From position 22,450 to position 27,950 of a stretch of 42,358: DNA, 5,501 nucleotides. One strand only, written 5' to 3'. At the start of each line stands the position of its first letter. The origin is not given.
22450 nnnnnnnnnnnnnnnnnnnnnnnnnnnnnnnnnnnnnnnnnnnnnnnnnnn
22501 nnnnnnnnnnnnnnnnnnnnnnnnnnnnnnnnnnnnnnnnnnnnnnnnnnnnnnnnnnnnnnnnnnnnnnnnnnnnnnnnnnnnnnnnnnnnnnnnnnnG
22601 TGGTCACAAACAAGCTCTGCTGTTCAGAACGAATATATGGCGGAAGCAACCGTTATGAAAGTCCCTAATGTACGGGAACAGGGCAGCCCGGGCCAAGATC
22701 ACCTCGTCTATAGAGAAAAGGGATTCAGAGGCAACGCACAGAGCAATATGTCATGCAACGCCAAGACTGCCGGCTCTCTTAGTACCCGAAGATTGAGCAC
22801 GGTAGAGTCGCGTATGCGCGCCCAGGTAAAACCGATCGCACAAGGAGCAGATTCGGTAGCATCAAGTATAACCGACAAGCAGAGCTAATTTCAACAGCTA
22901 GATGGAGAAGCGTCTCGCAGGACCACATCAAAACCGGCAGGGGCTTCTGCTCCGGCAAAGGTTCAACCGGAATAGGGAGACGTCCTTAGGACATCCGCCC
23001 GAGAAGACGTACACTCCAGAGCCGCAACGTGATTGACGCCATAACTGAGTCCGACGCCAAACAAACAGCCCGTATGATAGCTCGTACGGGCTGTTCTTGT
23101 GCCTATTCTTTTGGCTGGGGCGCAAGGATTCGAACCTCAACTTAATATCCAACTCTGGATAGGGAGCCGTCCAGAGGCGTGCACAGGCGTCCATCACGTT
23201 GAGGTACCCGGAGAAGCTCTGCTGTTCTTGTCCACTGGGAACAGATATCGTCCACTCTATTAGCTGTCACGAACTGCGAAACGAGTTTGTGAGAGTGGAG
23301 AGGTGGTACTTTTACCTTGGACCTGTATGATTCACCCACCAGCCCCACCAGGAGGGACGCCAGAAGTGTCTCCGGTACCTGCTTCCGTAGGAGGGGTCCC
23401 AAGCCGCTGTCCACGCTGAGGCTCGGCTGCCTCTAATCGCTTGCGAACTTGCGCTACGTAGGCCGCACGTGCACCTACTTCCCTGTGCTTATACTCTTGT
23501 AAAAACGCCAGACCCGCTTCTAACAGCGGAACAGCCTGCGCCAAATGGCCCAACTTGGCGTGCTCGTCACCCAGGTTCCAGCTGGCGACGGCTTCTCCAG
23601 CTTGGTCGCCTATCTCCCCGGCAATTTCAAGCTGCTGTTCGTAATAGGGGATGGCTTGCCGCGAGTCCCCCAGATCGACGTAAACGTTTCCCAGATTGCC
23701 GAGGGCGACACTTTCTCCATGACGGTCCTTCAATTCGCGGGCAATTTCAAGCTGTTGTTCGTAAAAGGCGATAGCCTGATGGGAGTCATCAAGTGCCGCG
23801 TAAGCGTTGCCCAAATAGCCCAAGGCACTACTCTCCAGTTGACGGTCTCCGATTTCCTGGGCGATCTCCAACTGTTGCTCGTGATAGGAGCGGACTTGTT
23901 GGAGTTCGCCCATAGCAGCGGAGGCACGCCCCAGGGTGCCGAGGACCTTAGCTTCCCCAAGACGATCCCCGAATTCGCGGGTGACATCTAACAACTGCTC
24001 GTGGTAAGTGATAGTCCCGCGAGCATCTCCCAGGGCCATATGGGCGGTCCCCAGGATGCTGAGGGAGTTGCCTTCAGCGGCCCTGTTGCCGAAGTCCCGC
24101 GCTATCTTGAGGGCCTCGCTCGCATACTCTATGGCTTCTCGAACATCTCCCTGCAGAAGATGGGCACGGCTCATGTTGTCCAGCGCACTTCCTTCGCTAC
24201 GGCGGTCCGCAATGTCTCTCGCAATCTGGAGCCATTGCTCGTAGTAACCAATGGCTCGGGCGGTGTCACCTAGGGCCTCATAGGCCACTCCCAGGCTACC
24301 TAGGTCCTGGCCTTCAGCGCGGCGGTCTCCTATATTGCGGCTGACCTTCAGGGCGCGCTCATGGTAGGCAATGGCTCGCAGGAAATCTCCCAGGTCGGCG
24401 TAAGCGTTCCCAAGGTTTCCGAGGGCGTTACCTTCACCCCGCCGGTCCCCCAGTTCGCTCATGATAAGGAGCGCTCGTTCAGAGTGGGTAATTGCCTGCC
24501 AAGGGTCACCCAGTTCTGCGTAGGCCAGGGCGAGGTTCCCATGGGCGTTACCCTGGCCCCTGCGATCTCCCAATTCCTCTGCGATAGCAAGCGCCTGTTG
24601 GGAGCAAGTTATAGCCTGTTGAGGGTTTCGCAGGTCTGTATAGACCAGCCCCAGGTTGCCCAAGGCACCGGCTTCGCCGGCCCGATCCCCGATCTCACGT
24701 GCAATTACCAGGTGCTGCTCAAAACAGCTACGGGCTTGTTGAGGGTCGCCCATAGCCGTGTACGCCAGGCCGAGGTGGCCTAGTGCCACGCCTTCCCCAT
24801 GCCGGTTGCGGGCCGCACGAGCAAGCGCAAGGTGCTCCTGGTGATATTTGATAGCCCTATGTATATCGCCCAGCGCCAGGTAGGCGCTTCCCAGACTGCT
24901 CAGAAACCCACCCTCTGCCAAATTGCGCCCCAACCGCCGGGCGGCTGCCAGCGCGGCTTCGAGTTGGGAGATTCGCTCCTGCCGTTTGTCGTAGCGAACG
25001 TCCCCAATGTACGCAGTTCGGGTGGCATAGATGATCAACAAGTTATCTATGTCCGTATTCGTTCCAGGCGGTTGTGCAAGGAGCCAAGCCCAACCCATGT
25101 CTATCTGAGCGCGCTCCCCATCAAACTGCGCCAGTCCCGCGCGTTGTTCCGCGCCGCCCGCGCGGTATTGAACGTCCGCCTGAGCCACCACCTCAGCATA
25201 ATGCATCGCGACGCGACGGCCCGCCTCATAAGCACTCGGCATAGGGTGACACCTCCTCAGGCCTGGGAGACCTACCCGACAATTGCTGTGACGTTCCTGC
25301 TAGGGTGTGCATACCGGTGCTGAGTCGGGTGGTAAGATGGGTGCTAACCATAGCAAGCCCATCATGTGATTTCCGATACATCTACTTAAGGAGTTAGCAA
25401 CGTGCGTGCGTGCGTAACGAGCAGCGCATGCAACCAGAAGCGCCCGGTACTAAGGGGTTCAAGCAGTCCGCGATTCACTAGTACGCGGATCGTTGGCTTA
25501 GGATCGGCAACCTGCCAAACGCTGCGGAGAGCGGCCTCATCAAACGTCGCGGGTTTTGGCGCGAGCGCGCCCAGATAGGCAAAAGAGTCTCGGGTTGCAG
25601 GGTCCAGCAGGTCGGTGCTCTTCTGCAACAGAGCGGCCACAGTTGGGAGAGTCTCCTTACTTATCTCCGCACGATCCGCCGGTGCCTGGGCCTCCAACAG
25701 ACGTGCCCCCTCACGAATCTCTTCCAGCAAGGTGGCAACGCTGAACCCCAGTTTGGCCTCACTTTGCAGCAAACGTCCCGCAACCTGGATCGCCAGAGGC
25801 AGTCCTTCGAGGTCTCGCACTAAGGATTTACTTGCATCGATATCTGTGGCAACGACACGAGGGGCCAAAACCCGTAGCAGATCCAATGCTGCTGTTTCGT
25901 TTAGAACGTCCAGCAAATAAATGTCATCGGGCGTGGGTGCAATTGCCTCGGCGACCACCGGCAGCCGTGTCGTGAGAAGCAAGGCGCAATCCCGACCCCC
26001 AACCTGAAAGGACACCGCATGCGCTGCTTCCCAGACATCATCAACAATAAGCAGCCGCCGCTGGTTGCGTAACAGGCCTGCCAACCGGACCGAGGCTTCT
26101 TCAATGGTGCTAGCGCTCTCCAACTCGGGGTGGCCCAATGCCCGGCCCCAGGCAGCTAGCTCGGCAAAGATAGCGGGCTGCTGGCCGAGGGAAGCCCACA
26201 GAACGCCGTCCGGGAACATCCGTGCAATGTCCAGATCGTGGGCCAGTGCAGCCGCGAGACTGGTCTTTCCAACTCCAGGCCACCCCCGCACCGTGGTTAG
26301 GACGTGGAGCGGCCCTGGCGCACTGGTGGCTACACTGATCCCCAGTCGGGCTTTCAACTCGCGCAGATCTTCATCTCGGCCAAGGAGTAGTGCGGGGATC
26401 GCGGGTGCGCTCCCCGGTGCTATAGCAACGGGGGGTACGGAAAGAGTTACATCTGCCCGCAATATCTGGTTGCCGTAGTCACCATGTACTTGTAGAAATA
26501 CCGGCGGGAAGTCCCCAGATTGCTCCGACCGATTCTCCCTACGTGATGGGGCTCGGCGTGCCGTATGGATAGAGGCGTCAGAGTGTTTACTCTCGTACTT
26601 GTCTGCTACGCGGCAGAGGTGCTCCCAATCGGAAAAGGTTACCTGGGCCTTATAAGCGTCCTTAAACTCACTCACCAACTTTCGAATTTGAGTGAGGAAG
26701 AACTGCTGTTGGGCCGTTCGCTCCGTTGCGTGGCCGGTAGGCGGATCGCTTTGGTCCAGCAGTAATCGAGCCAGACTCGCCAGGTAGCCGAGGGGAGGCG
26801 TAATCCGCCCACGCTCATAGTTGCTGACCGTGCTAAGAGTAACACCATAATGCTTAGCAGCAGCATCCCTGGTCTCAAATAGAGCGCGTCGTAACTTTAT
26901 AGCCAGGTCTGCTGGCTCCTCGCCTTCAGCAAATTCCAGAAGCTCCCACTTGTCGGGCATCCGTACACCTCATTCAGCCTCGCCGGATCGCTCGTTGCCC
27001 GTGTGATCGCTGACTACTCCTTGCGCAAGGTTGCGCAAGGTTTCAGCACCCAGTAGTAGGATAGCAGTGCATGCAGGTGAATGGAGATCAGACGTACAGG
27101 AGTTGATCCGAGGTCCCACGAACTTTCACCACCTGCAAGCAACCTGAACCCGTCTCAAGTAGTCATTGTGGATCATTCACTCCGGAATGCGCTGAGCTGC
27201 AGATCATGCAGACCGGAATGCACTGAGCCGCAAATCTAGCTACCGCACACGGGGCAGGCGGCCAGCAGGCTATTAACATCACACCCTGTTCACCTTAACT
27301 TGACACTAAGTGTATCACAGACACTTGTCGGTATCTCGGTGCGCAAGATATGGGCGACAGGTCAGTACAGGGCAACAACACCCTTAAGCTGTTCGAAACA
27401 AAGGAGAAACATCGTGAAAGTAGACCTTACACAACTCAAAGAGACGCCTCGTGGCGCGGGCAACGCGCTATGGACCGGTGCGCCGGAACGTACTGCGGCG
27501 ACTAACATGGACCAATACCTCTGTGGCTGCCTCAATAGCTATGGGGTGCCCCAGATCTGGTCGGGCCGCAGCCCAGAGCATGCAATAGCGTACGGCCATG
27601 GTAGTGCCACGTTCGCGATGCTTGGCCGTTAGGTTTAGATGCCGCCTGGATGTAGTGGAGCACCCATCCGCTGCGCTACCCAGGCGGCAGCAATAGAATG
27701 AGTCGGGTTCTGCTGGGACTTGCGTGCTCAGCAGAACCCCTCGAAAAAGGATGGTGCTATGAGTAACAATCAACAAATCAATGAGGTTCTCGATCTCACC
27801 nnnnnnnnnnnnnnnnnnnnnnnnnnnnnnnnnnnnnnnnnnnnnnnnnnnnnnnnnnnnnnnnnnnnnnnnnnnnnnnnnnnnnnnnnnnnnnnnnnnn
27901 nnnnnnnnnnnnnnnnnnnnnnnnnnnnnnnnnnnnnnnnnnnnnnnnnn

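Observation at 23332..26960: STAND NTPase split into two genes (HTH-NB-ARC, then a separately initiated TPR arm), divergent from the RiPP operon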

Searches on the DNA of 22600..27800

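Call 65: search_rna_families(source=window, start=22600, end=27800, threshold=evalue, max_evalue=0.1)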
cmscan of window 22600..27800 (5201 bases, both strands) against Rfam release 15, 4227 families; matches with E-value up to 0.1: 0.
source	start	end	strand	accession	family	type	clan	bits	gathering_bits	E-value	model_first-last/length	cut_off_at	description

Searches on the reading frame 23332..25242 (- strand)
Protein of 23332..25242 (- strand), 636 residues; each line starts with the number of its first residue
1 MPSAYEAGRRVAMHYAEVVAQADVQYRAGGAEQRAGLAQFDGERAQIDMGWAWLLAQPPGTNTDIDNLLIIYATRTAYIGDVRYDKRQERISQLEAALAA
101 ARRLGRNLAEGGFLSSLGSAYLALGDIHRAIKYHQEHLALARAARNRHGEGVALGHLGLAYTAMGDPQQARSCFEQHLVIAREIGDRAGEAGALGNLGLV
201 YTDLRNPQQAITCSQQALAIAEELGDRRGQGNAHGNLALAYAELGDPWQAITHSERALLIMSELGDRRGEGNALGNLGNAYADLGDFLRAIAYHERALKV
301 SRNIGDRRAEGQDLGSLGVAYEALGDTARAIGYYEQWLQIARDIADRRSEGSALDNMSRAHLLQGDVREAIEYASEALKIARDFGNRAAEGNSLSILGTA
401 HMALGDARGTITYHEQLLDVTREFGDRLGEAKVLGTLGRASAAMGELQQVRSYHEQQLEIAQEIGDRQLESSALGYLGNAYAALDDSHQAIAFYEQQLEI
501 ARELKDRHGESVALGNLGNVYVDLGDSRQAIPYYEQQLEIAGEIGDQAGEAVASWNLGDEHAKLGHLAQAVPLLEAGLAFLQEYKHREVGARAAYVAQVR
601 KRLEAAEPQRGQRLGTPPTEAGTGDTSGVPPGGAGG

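Call 4: search_protein_families(library=pfam, proteins=[window:23332-25242:-], max_evalue=0.01)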
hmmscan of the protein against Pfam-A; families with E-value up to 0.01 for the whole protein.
window:23332-25242:- (636 aa): 18 families
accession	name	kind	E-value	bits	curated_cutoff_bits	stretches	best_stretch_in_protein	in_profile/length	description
PF13424.12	TPR_12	-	4.4e-98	322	30.1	11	153-223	5-77/77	Tetratricopeptide repeat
PF13176.12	TPR_7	-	1.8e-56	183.8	27.9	7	513-547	1-35/36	Tetratricopeptide repeat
PF00515.34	TPR_1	-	9.1e-45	149.2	27.8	4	272-303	2-33/34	Tetratricopeptide repeat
PF13181.12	TPR_8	-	4.5e-40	132.8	25.7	3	513-541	3-31/34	Tetratricopeptide repeat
PF07719.23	TPR_2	-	3.7e-33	111.3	27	2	353-383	3-33/34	Tetratricopeptide repeat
PF13374.12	TPR_10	-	6.3e-28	96.4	27.5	2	273-302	4-33/42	Tetratricopeptide repeat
PF10579.15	Rapsyn_N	-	1.5e-18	67.1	23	0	426-466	38-78/80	Rapsyn N-terminal myristoylation and linker region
PF17874.7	TPR_MalT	-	2.2e-17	63.8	45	3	238-423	8-193/336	MalT-like TPR region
PF13174.12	TPR_6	-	4.5e-12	46.2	26.3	0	317-336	6-25/33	Tetratricopeptide repeat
PF13428.12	TPR_14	-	7.9e-12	45.1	23.5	0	317-341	7-31/44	Tetratricopeptide repeat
PF13431.12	TPR_17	-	3e-08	33.8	24.4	0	232-251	14-33/34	Tetratricopeptide repeat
PF13432.12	TPR_16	-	3.1e-06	27.9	32.7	1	277-341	3-61/65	Tetratricopeptide repeat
PF07721.20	TPR_4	-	0.0002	22.1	27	0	152-176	2-26/26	Tetratricopeptide repeat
PF12862.13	ANAPC5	-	0.00029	21.3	23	0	153-188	40-75/91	Anaphase-promoting complex subunit 5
PF16065.10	DUF4807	-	0.00043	20.4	27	0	113-129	27-43/126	Domain of unknown function (DUF4807)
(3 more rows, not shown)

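Call 22: search_protein_families(library=padloc, proteins=[window:23332-25242:-], max_evalue=0.01)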
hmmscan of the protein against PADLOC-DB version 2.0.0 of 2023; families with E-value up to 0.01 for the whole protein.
window:23332-25242:- (636 aa): 2 families
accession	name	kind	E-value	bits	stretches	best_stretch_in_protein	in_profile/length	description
PDLC01169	TPR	-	3.6e-72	240.8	6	437-521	115-199/252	TPR repeats containing protein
PDLC01078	C3a156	-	1e-18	65.9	2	152-240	87-169/268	oxidoreductase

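Call 23: search_protein_families(library=ncbifam, proteins=[window:23332-25242:-], max_evalue=0.001)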
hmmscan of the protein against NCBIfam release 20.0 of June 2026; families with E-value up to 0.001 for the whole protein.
window:23332-25242:- (636 aa): 19 families
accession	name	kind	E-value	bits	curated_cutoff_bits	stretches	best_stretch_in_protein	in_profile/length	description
NF041717.1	HaaA_phane_TPR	equivalog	9.6e-56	189.4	1125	2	96-372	537-813/882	cyclophane-containing RiPP biosynthesis TPR protein HaaT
NF053520.1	HK_Porph_FimS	equivalog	9.5e-43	146.3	600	3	454-588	107-241/618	sensor histidine kinase FimS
NF053617.1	SARPRegAfsRStmc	equivalog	3.4e-33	114.7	1430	3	95-341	720-966/986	SARP-family global regulator AfsR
NF053720.1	NsdA_fam_reg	subfamily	1.4e-27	97.3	75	2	165-330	215-387/432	NsdA family TPR-like regulatory protein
NF002725.1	PRK02603.1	equivalog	5.3e-14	52.6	143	0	482-541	44-102/173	photosystem I assembly protein Ycf3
NF047507.1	TPR_BatC_Lepto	exception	4e-12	46.1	175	0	444-505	71-130/214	TPR repeat-containing protein BatC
NF040959.1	MamA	equivalog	5e-12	45.7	200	0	116-257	76-199/204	magnetosome protein MamA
NF053779.1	BT3442_fam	equivalog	1.4e-10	40.6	940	1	471-591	102-222/563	BT3442 family protein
TIGR02917.1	PEP_TPR_lipo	equivalog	3.2e-09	35.2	312.2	0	100-180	352-426/899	XrtA/PEP-CTERM system TPR-repeat protein PrsT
TIGR02795.1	tol_pal_ybgF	equivalog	8.8e-08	32.8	90.1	0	467-536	35-101/119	tol-pal system protein YbgF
NF033762.1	social_mot_Tgl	equivalog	1.1e-07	31.5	225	0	438-573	38-158/252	social motility TPR repeat lipoprotein Tgl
TIGR02521.1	type_IV_pilW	equivalog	7e-07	29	154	0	191-306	65-170/234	type IV pilus biogenesis/stability protein PilW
NF047558.1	TPR_END_plus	domain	9.9e-06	25.4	32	0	356-387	4-35/56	TPR end-of-group domain-containing protein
NF008756.0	PRK11788.1-4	equivalog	2.5e-05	23.5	474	0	116-227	74-176/389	lipopolysaccharide assembly protein LapB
NF058541.1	SusR_regulator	equivalog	2.9e-05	23.5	480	0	316-395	208-285/515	SusR family glycan utilization regulator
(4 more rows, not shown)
